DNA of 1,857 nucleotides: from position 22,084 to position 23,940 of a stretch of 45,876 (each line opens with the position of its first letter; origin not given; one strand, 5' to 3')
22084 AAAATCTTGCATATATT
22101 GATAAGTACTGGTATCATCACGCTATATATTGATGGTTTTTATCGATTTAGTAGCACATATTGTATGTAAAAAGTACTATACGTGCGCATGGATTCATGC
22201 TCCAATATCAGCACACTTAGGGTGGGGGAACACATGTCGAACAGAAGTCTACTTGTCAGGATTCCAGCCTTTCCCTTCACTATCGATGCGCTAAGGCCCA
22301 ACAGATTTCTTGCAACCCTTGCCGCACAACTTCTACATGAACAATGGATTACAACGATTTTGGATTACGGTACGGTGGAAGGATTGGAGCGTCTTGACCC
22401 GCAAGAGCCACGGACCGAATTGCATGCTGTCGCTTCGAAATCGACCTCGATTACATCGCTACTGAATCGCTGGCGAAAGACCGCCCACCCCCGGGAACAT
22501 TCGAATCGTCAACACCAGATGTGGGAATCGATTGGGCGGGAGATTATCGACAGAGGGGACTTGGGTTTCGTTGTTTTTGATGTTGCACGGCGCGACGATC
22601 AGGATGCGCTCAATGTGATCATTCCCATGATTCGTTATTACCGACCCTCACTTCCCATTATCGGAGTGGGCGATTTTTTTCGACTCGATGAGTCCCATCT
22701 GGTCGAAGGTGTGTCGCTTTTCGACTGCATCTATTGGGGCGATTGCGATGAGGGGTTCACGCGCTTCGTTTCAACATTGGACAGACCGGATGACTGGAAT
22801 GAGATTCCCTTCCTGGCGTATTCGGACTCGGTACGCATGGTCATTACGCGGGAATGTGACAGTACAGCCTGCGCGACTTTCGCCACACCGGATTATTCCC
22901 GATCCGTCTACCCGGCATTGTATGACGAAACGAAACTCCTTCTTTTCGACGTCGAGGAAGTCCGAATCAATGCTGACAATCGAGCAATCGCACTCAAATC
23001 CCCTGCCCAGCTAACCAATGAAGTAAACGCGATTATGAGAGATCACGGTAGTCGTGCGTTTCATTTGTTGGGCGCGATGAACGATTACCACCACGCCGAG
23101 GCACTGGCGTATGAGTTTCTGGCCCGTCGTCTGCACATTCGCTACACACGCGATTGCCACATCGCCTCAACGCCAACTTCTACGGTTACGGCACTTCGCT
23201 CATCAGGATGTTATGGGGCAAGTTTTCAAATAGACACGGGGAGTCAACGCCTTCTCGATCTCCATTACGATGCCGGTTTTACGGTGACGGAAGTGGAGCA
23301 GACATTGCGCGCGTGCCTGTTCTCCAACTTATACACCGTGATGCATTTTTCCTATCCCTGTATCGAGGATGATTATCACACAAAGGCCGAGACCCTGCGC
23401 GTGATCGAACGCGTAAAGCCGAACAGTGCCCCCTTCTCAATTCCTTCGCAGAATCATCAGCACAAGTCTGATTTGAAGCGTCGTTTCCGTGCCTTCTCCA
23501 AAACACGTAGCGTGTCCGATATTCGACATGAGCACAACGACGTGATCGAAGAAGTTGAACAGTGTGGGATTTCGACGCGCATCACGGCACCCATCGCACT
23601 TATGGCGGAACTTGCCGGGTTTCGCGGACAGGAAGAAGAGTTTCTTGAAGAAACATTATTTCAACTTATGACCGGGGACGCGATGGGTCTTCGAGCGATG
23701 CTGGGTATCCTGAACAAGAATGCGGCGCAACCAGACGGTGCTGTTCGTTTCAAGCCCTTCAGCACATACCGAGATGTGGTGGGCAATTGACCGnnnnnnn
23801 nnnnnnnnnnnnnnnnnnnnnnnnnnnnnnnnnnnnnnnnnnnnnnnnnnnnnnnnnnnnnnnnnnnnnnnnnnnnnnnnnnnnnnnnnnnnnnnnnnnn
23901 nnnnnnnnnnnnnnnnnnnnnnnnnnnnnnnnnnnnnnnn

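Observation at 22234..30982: Operon coupling a degenerate B12-radical-SAM-like protein and an atypical ketosynthase to a three-protein phosphorelay ending in a sigma-54 activator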

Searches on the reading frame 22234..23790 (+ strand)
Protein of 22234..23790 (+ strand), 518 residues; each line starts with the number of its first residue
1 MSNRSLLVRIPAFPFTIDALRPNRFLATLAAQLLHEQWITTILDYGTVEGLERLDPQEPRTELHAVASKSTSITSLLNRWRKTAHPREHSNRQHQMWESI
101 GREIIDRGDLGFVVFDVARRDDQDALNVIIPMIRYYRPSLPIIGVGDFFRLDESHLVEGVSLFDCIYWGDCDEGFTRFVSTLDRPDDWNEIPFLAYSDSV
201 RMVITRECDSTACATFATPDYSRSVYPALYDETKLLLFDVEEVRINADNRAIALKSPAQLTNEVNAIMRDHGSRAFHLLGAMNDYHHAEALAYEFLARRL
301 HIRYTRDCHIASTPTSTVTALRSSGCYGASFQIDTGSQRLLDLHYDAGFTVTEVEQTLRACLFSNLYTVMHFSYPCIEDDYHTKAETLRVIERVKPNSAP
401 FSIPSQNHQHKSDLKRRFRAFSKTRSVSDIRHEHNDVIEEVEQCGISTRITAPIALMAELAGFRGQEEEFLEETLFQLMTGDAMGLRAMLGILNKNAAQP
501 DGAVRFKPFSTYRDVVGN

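Call 5: search_protein_families(library=pfam, proteins=[window:22234-23790:+], max_evalue=0.01)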
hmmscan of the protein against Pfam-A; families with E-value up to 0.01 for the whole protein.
window:22234-23790:+ (518 aa): 0 families

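Call 6: search_protein_families(library=ncbifam, proteins=[window:22234-23790:+], max_evalue=0.01)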
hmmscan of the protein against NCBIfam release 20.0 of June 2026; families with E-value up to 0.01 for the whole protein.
window:22234-23790:+ (518 aa): 3 families
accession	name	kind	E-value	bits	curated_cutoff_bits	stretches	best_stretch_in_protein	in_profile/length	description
TIGR04385.1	B12_rSAM_cofa1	equivalog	1.7e-08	34.1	450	1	250-394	219-364/438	B12 lower ligand biosynthesis radical SAM protein BzaD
TIGR04072.2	rSAM_ladder_B12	equivalog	0.00026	19.7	360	1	251-395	205-350/443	lipid biosynthesis B12-binding/radical SAM protein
NF050148.1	rSAM_ApyD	equivalog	0.00069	18.1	750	0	250-389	223-361/645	RiPP biosynthesis radical SAM protein ApyD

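Call 7: find_homologous_proteins(query=window:22234-23790:+)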
Query window:22234-23790:+ (518 aa): 17 proteins with E <= 0.001 among 8000 candidates.
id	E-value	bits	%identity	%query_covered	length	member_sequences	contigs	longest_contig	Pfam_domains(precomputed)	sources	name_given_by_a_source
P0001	0.0e+0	1193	100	100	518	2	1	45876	-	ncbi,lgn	ncbi:MAG: hypothetical protein VCD00_15465 [Candidatus Hydrogenedentota bacterium]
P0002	4.5e-194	664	58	100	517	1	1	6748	-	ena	-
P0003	6.6e-187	640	55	100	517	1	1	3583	-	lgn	-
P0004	4.5e-145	502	71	61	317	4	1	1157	-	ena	-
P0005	7.1e-136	472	44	100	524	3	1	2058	-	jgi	jgi:hypothetical protein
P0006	3.8e-130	453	44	100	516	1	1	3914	-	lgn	-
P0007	5.4e-127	443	44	91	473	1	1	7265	-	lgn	-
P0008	1.6e-123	431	42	100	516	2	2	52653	-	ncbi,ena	-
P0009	2.3e-96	342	39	100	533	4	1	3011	-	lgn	-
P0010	8.6e-87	310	33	100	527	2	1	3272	-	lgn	-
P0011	1.7e-72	263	32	100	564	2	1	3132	-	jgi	jgi:hypothetical protein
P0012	6.7e-69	251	32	100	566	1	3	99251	-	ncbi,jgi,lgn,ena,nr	ncbi:MAG TPA: hypothetical protein PLI09_05495 [Candidatus Hydrogenedentes bacterium]|nr:hypothetica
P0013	1.2e-62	231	29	100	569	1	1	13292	-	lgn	-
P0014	1.3e-62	230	30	100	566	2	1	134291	-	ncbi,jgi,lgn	-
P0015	7.0e-62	228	30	100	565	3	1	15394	-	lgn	-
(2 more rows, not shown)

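Call 11: find_encoding_contigs(protein=P0012, flank=10000, max_places=3)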
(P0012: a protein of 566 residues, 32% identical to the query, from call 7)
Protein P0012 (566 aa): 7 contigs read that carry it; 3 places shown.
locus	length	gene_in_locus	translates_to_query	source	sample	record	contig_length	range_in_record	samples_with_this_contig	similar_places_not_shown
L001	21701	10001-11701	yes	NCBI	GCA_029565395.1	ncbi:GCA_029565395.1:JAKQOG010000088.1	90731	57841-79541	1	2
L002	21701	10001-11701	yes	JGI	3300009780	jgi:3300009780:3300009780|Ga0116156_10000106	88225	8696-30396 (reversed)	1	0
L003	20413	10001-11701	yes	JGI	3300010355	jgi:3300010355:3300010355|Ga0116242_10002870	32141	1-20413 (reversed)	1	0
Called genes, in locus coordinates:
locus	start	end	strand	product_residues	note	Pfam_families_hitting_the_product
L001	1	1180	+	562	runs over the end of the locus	PF02543:Carbam_trans_N, PF16861:Carbam_trans_C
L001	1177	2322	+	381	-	PF13439:Glyco_transf_4, PF13579:Glyco_trans_4_4, PF20706:GT4-conflict (weak), PF00534:Glycos_transf_1, PF13692:Glyco_trans_1_4, PF13524:Glyco_trans_1_2 (weak)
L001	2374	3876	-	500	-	PF03976:PPK2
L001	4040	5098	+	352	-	PF01926:MMR_HSR1, PF06071:YchF-GTPase_C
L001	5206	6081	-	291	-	PF00294:PfkB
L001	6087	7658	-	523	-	PF07690:MFS_1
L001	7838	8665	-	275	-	PF01522:Polysacc_deac_1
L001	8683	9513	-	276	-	PF00535:Glycos_transf_2, PF13641:Glyco_tranf_2_3, PF13632:Glyco_trans_2_3 (weak)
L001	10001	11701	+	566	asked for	-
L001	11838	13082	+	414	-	PF00109:ketoacyl-synt, PF00108:Thiolase_N (faint), PF02801:Ketoacyl-synt_C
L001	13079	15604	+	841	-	PF16927:HisKA_7TM, PF00989:PAS (weak), PF00512:HisKA, PF02518:HATPase_c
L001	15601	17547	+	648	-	PF00072:Response_reg, PF01590:GAF, PF13185:GAF_2, PF13492:GAF_3, PF00512:HisKA (weak), PF02518:HATPase_c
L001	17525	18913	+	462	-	PF00072:Response_reg, PF00158:Sigma54_activat, PF14532:Sigma54_activ_2, PF07728:AAA_5 (weak), PF25601:AAA_lid_14, PF02954:HTH_8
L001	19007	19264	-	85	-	-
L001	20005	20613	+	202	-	PF00132:Hexapep, PF14602:Hexapep_2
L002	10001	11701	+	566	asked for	-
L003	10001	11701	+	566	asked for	-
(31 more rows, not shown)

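Call 12: find_encoding_contigs(protein=P0014, flank=10000, max_places=2)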
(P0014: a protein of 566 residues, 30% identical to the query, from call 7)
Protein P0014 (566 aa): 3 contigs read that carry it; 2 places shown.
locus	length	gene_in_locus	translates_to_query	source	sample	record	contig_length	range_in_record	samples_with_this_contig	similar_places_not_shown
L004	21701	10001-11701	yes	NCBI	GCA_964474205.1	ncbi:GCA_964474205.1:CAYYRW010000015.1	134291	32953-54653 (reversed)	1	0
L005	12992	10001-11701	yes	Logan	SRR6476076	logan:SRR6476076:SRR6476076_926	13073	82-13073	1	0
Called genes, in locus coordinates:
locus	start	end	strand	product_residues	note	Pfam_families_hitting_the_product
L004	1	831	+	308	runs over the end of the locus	PF01073:3Beta_HSD, PF01370:Epimerase, PF02719:Polysacc_synt_2, PF04321:RmlD_sub_bind, PF07993:NAD_binding_4 (faint), PF16363:GDP_Man_Dehyd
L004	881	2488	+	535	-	PF00689:Cation_ATPase_C, PF06055:ExoD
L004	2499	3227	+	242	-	PF00535:Glycos_transf_2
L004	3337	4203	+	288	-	-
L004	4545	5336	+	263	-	-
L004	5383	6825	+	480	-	PF16403:Bact_surface_Ig-like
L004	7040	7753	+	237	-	PF01261:AP_endonuc_2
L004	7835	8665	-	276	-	PF01522:Polysacc_deac_1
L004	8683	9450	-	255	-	PF00535:Glycos_transf_2, PF13641:Glyco_tranf_2_3, PF13632:Glyco_trans_2_3 (weak)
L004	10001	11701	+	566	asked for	-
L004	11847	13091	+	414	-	PF00109:ketoacyl-synt, PF02801:Ketoacyl-synt_C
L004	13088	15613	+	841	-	PF01590:GAF (faint), PF16927:HisKA_7TM, PF13185:GAF_2, PF13492:GAF_3 (faint), PF00989:PAS (weak), PF00512:HisKA, PF02518:HATPase_c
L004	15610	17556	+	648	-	PF00072:Response_reg (weak), PF01590:GAF, PF13185:GAF_2, PF13492:GAF_3, PF00512:HisKA (weak), PF02518:HATPase_c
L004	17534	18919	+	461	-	PF00072:Response_reg, PF00004:AAA (faint), PF00158:Sigma54_activat, PF14532:Sigma54_activ_2, PF07728:AAA_5 (weak), PF25601:AAA_lid_14, PF02954:HTH_8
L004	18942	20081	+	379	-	PF13485:Peptidase_MA_2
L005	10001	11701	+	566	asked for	-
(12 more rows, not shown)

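Call 13: find_encoding_contigs(protein=P0008, flank=10000, max_places=2)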
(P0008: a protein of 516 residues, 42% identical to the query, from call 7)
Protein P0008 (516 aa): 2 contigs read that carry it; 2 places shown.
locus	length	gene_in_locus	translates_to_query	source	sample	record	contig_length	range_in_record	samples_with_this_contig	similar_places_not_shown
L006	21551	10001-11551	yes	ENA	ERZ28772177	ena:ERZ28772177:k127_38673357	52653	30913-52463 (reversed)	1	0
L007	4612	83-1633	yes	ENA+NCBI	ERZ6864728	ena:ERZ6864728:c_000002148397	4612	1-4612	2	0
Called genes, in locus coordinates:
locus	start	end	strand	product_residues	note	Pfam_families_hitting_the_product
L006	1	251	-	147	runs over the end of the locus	?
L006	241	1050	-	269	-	PF07120:DUF1376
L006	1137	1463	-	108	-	PF07618:DUF1580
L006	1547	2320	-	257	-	-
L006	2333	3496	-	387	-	PF00589:Phage_integrase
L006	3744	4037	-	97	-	PF01312:Bac_export_2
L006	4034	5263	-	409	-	PF02120:Flg_hook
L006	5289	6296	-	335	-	PF19610:DUF6115 (weak)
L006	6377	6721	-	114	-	-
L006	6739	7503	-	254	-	PF04542:Sigma70_r2, PF04539:Sigma70_r3, PF04545:Sigma70_r4, PF08281:Sigma70_r4_2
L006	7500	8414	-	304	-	PF28396:SepQ_C (weak), PF01052:FliMN_C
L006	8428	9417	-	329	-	PF02154:FliM, PF01052:FliMN_C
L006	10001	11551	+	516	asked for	-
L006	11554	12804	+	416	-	PF00109:ketoacyl-synt, PF02801:Ketoacyl-synt_C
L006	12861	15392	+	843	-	PF16927:HisKA_7TM, PF13492:GAF_3 (weak), PF00512:HisKA, PF02518:HATPase_c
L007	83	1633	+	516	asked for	-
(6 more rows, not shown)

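Call 15: search_solved_structures(query=A1, max_evalue=10, show_alignments=3)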
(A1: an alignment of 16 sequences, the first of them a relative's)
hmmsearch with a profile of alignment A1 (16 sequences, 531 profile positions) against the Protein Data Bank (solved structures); distinct sequences matched with E-value up to 10: 8.
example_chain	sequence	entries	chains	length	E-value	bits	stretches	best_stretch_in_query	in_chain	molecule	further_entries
9e2g_4Q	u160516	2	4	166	0.023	16.3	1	396-505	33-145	MOP23C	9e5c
4q7q_A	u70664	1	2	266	0.027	16.1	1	131-235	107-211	Lipolytic protein G-D-S-L family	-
4hql_A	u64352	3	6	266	0.26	12.9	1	79-163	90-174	Sporozoite surface protein 2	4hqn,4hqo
7k3u_A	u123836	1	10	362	0.29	12.7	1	237-310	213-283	Aminopeptidase P family protein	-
7n02_A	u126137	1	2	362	0.29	12.7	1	237-310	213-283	Aminopeptidase P family protein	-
4zng_C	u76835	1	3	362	0.29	12.7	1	237-310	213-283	Prolidase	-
6xmr_A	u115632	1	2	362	0.29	12.7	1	237-310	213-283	Aminopeptidase P family protein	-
8xtu_A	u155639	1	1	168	0.49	12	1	103-163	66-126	Rab5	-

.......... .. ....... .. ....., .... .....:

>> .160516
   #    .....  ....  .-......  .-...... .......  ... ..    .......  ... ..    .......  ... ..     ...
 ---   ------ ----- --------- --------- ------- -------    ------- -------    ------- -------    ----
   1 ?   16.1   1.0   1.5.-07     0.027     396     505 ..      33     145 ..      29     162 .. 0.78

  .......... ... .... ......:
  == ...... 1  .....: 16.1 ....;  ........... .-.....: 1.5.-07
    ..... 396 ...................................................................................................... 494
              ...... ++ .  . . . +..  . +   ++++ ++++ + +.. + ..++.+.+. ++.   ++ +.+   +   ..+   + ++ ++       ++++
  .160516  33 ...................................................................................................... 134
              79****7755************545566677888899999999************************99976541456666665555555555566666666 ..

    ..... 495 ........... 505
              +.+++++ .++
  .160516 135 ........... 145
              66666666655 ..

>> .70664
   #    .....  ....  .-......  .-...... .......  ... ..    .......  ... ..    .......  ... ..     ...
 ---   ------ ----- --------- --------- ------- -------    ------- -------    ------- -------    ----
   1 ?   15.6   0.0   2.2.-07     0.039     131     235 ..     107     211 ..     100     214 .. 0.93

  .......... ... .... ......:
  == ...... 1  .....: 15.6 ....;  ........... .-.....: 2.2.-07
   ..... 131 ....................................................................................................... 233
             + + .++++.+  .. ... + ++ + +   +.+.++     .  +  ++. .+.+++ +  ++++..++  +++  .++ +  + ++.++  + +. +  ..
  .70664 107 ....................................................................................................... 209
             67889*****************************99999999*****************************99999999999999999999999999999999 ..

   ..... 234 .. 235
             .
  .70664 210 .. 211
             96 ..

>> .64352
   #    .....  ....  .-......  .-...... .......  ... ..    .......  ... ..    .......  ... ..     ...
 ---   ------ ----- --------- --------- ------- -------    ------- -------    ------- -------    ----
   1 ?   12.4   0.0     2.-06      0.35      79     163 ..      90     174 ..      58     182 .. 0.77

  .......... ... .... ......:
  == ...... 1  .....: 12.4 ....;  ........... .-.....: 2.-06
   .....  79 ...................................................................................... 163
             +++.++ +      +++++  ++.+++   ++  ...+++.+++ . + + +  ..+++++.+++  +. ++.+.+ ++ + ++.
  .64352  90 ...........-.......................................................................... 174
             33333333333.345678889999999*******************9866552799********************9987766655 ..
